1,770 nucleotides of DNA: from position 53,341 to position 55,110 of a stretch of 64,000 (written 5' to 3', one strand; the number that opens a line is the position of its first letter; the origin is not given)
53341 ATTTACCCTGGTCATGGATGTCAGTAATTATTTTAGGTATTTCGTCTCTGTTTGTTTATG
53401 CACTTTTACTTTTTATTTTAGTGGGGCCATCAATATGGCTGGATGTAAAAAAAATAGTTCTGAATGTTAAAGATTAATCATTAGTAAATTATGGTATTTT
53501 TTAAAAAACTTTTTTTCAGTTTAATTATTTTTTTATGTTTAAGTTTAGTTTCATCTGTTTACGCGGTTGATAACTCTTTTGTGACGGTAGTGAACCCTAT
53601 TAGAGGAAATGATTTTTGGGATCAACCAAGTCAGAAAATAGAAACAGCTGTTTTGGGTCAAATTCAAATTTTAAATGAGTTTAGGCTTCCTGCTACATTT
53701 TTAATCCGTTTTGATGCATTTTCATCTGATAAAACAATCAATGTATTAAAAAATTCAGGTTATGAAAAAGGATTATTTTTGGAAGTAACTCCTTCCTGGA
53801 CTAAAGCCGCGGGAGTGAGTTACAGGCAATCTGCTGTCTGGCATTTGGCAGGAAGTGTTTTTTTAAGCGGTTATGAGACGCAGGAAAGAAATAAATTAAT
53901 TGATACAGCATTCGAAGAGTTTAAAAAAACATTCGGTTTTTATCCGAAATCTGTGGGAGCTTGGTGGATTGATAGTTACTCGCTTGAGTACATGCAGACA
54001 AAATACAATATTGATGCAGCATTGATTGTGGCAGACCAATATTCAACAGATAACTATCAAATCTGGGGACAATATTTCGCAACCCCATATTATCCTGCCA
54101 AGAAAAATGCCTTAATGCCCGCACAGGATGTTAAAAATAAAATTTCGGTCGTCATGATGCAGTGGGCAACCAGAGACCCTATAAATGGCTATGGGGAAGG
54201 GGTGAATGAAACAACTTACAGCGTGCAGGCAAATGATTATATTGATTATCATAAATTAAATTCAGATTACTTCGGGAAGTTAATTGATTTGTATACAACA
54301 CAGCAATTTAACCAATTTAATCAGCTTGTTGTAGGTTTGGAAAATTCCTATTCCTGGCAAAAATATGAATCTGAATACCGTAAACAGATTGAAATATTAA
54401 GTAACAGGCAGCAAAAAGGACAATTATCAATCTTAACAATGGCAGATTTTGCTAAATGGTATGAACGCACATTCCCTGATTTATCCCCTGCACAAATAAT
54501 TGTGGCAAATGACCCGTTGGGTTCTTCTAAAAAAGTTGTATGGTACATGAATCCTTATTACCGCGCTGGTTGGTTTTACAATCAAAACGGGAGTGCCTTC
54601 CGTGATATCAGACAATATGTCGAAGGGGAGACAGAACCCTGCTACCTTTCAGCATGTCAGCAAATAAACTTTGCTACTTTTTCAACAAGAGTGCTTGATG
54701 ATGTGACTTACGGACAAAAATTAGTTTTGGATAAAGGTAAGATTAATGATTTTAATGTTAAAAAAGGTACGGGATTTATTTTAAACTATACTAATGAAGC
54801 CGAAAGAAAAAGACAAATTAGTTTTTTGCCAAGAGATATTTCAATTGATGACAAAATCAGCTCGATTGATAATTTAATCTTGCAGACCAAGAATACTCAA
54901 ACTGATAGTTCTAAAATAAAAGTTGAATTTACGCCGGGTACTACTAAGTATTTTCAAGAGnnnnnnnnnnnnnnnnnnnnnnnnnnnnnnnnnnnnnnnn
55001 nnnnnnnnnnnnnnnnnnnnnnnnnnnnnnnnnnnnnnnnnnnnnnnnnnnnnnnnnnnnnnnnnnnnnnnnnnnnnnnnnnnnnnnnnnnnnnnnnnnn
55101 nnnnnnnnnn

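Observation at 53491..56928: A 1145-aa membrane giant with an N-terminal soluble domain grafted onto a GT-C-like core; a paralog at 60488 lacks that domain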

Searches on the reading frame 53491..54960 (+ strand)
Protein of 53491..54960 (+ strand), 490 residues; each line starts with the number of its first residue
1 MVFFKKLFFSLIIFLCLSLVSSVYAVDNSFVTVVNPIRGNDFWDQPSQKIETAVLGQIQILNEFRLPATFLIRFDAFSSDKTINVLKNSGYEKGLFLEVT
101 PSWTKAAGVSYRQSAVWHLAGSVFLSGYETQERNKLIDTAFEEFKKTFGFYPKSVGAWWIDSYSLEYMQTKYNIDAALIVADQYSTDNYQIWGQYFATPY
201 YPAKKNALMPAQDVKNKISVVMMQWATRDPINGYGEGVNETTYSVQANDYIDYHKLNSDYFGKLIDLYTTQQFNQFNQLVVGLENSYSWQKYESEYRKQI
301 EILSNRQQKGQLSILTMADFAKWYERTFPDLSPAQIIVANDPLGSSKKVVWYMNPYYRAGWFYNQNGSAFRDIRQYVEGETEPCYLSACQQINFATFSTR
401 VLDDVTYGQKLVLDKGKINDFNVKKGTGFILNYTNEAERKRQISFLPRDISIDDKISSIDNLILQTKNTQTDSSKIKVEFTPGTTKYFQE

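Call 6: search_protein_families(library=pfam, proteins=[window:53569-54930:+], max_evalue=1)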
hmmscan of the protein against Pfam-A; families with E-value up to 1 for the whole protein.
window:53569-54930:+ (454 aa): 1 family
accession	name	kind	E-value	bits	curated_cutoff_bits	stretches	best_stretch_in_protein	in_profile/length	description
PF11254.13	DUF3053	-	0.027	14.5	23.9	1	217-260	164-207/219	Protein of unknown function (DUF3053)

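Call 11: find_homologous_proteins(query=window:53491-54960:+)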
Query window:53491-54960:+ (490 aa): 525 proteins with E <= 0.001 among 7171 candidates; the best 120 are listed.
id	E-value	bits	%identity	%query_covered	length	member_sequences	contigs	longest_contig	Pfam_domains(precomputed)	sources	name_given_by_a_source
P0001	4.7e-200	684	60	98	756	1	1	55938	-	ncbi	-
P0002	1.3e-199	683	61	94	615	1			-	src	-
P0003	1.3e-197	676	59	98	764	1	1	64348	-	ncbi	-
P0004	1.7e-181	623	58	92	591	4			-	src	-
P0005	1.5e-175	603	64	78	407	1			PF12979.14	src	-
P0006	1.9e-166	573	62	81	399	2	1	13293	-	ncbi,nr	ncbi:hypothetical protein HYW43_00620, partial [Candidatus Daviesbacteria bacterium]|nr:hypothetical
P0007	4.4e-164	565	59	81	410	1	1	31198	PF12979.14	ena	-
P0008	2.1e-160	553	62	78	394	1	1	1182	PF12979.14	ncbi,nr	ncbi:MAG: hypothetical protein Q8Q86_00155, partial [Candidatus Daviesbacteria bacterium]|nr:hypothe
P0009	1.9e-153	530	52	95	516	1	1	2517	-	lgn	-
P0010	1.3e-152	528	52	94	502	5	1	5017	-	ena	-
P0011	4.1e-150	519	51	94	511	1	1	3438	-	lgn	-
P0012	2.1e-148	514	52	93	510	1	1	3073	-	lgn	-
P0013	4.4e-144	500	52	91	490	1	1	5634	-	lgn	-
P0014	9.4e-144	498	52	90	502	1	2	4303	-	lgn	-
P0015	2.0e-139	484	48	96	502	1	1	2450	-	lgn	-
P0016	3.7e-139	483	48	97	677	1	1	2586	PF12979.14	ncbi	-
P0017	6.3e-138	479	47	93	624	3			PF12979.14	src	-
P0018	5.8e-135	469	47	92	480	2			PF12979.14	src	-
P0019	6.8e-134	466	50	85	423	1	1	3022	PF12979.14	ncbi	ncbi:MAG: hypothetical protein G01um101493_264, partial [Microgenomates group bacterium Gr01-1014_93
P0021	7.8e-130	453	51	83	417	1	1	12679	PF12979.14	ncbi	-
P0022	2.8e-125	437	45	93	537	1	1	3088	PF12979.14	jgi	jgi:hypothetical protein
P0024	4.0e-115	404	51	77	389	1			PF12979.14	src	-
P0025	5.9e-112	394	61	58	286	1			PF12979.14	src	-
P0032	4.1e-101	358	40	96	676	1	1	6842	PF12979.14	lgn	-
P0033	1.7e-99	353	40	97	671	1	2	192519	-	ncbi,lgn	-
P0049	9.0e-97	344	41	82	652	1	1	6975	PF12979.14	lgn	-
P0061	1.4e-94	336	40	86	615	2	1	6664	PF12979.14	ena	-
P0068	4.9e-94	334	42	81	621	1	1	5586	PF12979.14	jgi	jgi:hypothetical protein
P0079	4.5e-92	328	42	82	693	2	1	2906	PF12979.14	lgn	-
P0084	2.0e-91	326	40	86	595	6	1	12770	PF12979.14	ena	-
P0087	4.2e-91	325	41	78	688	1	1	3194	PF12979.14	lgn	-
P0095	1.9e-90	323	55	55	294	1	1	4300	PF12979.14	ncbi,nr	ncbi:MAG: hypothetical protein NTV20_01820 [Candidatus Shapirobacteria bacterium]|nr:hypothetical pr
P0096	2.7e-90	322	41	79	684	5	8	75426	PF12979.14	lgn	-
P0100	1.1e-89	320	40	85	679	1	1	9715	PF12979.14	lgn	-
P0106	5.9e-89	318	38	93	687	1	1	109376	PF12979.14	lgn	-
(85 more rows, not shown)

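Call 20: search_solved_structures(query=A2, max_evalue=10, show_alignments=2)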
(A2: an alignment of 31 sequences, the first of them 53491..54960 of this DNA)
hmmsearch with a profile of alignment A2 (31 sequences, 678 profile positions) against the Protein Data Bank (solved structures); distinct sequences matched with E-value up to 10: 2.
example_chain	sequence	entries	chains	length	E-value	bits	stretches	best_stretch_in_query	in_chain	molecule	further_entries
3lm3_A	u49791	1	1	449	2.9e-07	32.7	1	147-406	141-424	uncharacterized protein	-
2dir_A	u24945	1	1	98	0.56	11.9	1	362-405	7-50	THUMP domain-containing protein 1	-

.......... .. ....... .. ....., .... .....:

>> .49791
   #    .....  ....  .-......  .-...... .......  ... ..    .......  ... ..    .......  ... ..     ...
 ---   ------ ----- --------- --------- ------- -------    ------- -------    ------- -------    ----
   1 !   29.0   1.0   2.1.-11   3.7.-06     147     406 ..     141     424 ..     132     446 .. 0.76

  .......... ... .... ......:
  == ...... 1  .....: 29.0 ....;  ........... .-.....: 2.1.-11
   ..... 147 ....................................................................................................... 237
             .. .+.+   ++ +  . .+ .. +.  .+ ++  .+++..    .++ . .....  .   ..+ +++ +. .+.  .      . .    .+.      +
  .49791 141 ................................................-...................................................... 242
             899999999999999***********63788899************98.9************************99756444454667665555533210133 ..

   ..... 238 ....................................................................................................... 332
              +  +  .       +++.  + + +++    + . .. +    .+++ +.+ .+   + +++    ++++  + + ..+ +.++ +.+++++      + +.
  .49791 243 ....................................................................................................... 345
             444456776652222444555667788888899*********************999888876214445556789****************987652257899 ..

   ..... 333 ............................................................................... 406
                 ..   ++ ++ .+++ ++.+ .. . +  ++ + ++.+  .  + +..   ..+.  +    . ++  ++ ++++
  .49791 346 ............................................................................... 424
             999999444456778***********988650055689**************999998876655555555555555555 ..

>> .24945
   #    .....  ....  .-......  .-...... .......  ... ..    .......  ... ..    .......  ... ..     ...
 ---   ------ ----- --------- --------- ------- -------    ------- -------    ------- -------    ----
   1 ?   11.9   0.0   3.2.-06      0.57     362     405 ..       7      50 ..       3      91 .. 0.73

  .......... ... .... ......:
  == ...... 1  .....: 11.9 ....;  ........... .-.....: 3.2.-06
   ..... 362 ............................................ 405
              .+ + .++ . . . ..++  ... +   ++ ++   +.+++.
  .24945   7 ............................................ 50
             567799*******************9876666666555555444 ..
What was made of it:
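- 53566..54492 (+): DUF3863-type (beta/alpha)7 barrel, aa 26-334, predicted extracytoplasmic. Conserved residues at the strand C-termini: N35/P36/R38, D75, E98, W158/D161, D182/Q183/D187, W225/R228/D229, Q246/D249, E284. Family profile versus 3lm3 at E 2.9e-7 (call 20).
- On DUF3863 (PF12979): Family profile versus 3lm3 at E 2.9e-7 over ~260 positions (call 20).
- Closest known: DUF3863. Same: The family profile hits its sequence at E 2.9e-7 (call 20). R228, D187, W225, E284 and the PFYPS motif are shared in the HMM alignment (call 20).
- Closest known: DUF3863. Different: D161 and D182 are Ser in the aligned 3lm3 sequence (call 20).
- The family profile reaches the 3lm3 sequence at 2.9e-7 (call 20).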

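Call 21: search_protein_families(library=pfam, alignment_id=A2, max_evalue=1)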
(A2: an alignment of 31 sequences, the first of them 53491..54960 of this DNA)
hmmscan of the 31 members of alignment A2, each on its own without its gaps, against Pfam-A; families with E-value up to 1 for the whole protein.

A. member 1, window:53491-54960:+ (490 aa): 1 family
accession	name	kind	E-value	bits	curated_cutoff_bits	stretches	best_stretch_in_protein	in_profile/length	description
PF11254.13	DUF3053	-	0.031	14.3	23.9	1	243-286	164-207/219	Protein of unknown function (DUF3053)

B. families by the number of members that match (of 31 scanned): 32 families (the first 25 are shown)
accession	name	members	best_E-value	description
PF12979.12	DUF3863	21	0.00012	Domain of Unknown Function with PDB structure (DUF3863)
PF04932.20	Wzy_C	4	0.0071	O-Antigen ligase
PF17026.10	zf-RRPl_C4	2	0.15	Putative ribonucleoprotein zinc-finger pf C4 type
PF19529.4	DUF6057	1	0.00099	Family of unknown function (DUF6057)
PF10162.14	G8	1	0.0038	G8 domain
PF07695.17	7TMR-DISM_7TM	1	0.0038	7TM diverse intracellular signalling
PF20237.3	DUF6594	1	0.0045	Family of unknown function (DUF6594)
PF14264.12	Glucos_trans_II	1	0.0063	Glucosyl transferase GtrII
PF13398.12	Peptidase_M50B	1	0.011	Peptidase M50B-like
PF11178.13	DUF2963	1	0.023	Protein of unknown function (DUF2963)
PF11254.13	DUF3053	1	0.031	Protein of unknown function (DUF3053)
PF13898.11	MINDY-3_4_CD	1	0.031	Deubiquitinating enzyme MINDY-3/4, conserved domain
PF02673.24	BacA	1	0.04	Bacitracin resistance protein BacA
PF24838.2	8xMP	1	0.04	Octameric membrane protein family (8xMP)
PF02920.21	Integrase_DNA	1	0.045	DNA binding domain of tn916 integrase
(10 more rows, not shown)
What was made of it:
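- On DUF3863 (PF12979): 21 of 31 members match PF12979, best E 1.2e-4 (call 21).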

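Call 24: find_encoding_contigs(protein=P0033, flank=8000, max_places=2)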
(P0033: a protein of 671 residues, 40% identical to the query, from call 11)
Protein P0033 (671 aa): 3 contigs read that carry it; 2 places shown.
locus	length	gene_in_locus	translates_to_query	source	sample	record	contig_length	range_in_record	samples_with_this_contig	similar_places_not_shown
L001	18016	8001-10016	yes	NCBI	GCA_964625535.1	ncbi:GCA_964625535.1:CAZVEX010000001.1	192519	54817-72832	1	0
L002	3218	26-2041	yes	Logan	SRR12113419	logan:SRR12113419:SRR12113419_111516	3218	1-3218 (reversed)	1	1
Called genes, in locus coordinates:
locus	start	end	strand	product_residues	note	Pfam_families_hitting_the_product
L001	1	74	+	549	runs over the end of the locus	PF02366:PMT (weak), PF13231:PMT_2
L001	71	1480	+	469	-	PF13231:PMT_2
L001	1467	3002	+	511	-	PF02366:PMT (weak), PF13231:PMT_2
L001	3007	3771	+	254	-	PF00535:Glycos_transf_2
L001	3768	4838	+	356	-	PF13439:Glyco_transf_4 (weak), PF20706:GT4-conflict (weak), PF00534:Glycos_transf_1, PF13692:Glyco_trans_1_4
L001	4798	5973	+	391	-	PF04188:Mannosyl_trans2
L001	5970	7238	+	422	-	PF01943:Polysacc_synt, PF13440:Polysacc_synt_3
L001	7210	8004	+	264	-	PF00535:Glycos_transf_2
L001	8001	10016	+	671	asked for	-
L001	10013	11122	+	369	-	PF13439:Glyco_transf_4, PF13579:Glyco_trans_4_4, PF20706:GT4-conflict, PF00534:Glycos_transf_1, PF13692:Glyco_trans_1_4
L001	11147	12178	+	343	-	PF04321:RmlD_sub_bind (weak), PF01073:3Beta_HSD, PF01370:Epimerase, PF02719:Polysacc_synt_2, PF07993:NAD_binding_4 (weak), PF16363:GDP_Man_Dehyd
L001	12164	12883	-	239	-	PF00535:Glycos_transf_2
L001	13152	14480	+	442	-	PF03446:NAD_binding_2 (weak), PF03721:UDPG_MGDP_dh_N, PF00984:UDPG_MGDP_dh, PF03720:UDPG_MGDP_dh_C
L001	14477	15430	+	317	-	PF01073:3Beta_HSD, PF01370:Epimerase, PF02719:Polysacc_synt_2, PF04321:RmlD_sub_bind, PF05368:NmrA (weak), PF07993:NAD_binding_4 (faint), PF13460:NAD_binding_10, PF16363:GDP_Man_Dehyd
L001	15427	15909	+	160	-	PF18915:DUF5667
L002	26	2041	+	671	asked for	-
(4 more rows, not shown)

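Call 58: search_protein_representatives(protein=window:53566-54900:+)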
Query: 445 residues. Proteins with E-value up to 0.001 (for the whole library): 785; up to 1e-10: 628; up to 1e-30: 429. The best 150 are listed.
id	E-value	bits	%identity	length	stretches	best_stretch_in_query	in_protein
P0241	7.0e-198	674.8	65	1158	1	3-444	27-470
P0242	1.0e-177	608.3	60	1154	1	2-441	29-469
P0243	1.4e-170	584.8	59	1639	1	3-441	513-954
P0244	1.6e-157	541.8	52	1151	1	2-440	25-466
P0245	4.3e-156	537.1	55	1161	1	3-440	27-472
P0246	2.5e-152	524.7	52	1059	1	2-441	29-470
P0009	7.0e-151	519.9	53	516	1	4-442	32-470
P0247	2.4e-145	501.7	50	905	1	3-436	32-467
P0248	6.7e-142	490.3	51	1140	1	3-432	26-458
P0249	2.3e-139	482.0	49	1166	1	4-439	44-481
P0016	2.1e-138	478.8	53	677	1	5-439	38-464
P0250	1.1e-137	476.4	49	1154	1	3-440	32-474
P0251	1.1e-136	473.2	49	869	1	2-440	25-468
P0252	6.0e-135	467.4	49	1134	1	4-441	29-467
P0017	6.1e-135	467.4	50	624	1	2-431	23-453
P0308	1.5e-73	265.1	38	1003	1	4-401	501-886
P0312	6.0e-72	259.8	43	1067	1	4-347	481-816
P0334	3.6e-68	247.3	38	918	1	4-396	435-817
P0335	1.3e-67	245.4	36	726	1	3-387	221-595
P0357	2.2e-62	228.3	42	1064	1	2-311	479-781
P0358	3.1e-62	227.8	38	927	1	3-335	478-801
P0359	1.6e-61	225.5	39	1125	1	3-370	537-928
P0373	5.6e-60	220.3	42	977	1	2-314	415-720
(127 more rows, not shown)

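Call 59: search_protein_families(library=pfam, proteins=[P0308, P0312, P0334, P0357, P0358, P0359, P0373, P0243, P0335], max_evalue=0.01)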
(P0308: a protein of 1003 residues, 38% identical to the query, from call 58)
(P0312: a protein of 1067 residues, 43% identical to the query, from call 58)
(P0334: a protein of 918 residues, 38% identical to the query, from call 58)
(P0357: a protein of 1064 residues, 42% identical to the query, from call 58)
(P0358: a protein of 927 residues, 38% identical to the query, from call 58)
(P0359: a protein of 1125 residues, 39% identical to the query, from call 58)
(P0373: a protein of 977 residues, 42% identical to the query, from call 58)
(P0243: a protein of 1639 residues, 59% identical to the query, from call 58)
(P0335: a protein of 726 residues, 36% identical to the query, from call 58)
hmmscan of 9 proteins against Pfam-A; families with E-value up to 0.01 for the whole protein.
P0308 (1003 aa): 0 families

P0312 (1067 aa): 1 family
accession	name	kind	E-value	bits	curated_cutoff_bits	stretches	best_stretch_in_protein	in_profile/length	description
PF13231.12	PMT_2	-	6.3e-17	62.7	26.1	1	50-202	2-158/160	Dolichyl-phosphate-mannose-protein mannosyltransferase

P0334 (918 aa): 1 family
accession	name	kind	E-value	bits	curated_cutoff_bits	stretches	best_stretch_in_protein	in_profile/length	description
PF13231.12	PMT_2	-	9.6e-05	23.1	26.1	1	81-214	3-137/160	Dolichyl-phosphate-mannose-protein mannosyltransferase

P0357 (1064 aa): 1 family
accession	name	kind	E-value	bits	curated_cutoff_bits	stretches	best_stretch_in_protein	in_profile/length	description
PF13231.12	PMT_2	-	1e-08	36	26.1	1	60-204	3-148/160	Dolichyl-phosphate-mannose-protein mannosyltransferase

P0358 (927 aa): 1 family
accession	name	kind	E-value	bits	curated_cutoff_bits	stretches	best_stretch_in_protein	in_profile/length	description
PF13231.12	PMT_2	-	0.0003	21.5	26.1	1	67-216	5-152/160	Dolichyl-phosphate-mannose-protein mannosyltransferase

P0359 (1125 aa): 1 family
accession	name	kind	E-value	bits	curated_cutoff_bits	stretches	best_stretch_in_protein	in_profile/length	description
PF02369.22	Big_1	-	1.3e-07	32.1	34.9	1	226-304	7-85/93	Bacterial Ig-like domain (group 1)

P0373 (977 aa): 1 family
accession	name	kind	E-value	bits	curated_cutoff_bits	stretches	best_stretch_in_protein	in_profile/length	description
PF13231.12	PMT_2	-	1.7e-10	41.8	26.1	1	77-225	3-152/160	Dolichyl-phosphate-mannose-protein mannosyltransferase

P0243 (1639 aa): 2 families
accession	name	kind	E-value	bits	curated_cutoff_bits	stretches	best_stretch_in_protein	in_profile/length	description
PF13440.11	Polysacc_synt_3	-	9.5e-55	186.3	23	1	50-333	2-283/293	Polysaccharide biosynthesis protein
PF01943.22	Polysacc_synt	-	3.6e-27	95.9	28.2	1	27-294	3-274/274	Polysaccharide biosynthesis protein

P0335 (726 aa): 0 families
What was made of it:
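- It recurs with two unrelated GT-C families (call 59).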

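Call 60: predict_structure(alignment_id=A3)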
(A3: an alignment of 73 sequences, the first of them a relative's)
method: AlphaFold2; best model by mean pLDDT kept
length: 671 residues; sequences in the alignment: 73
mean_pLDDT: 91.1   pTM: 0.89
mean pLDDT of the five models: 91.1, 90.8, 90.5, 89.7, 89.0
residues with pLDDT >= 90: 482; 70-90: 168; 50-70: 9; < 50: 12
segments of 3 or more residues with pLDDT < 50: 17-28
pLDDT, mean of each block of 10 residues (from residue 1): 79 54 45 95 85 94 97 94 94 97 97 84 94 98 98 96 98 97 78 93 97 97 94 86 90 95 91 90 79 95 96 98 97 95 97 98 98 95 89 91 90 98 95 97 97 94 94 97 93 88 88 82 81 80 89 95 93 91 91 95 96 92 93 93 88 90 92 68
secondary structure, 60 per line:
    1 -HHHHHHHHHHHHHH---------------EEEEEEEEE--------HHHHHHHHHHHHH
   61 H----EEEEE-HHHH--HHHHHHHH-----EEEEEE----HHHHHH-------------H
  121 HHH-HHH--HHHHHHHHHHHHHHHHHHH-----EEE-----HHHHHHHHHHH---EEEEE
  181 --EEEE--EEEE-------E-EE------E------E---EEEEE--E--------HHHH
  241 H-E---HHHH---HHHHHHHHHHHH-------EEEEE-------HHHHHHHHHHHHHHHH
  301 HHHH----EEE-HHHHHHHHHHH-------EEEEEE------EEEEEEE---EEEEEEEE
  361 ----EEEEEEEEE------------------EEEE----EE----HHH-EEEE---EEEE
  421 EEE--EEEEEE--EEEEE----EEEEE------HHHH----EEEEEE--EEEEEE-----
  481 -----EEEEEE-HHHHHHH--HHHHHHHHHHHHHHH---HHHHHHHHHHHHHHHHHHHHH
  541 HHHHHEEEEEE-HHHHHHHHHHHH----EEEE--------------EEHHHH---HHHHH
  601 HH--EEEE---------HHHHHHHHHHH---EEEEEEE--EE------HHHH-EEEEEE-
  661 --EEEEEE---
elements in order: H2-15 E31-39 H48-61 E66-70 H72-75 H78-85 E91-96 H101-106 H120-123 H130-148 E154-156 H162-172 E176-180 E183-186 E189-192 E221-225 H237-241 H247-250 H254-265 E273-277 H285-304 E309-311 H313-323 E331-336 E343-349 E353-360 E365-373 E392-395 E410-413 E417-423 E426-431 E434-438 E443-447 H454-457 E462-467 E470-475 E486-491 H493-499 H502-516 H520-545 E546-551 H553-564 E569-572 H589-592 H596-602 E605-608 H618-628 E632-638 H649-652 E654-659 E663-668
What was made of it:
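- It folds as one unit (pTM 0.89, call 60) and also sits in Wzx/GT2/GT4 clusters (call 24).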
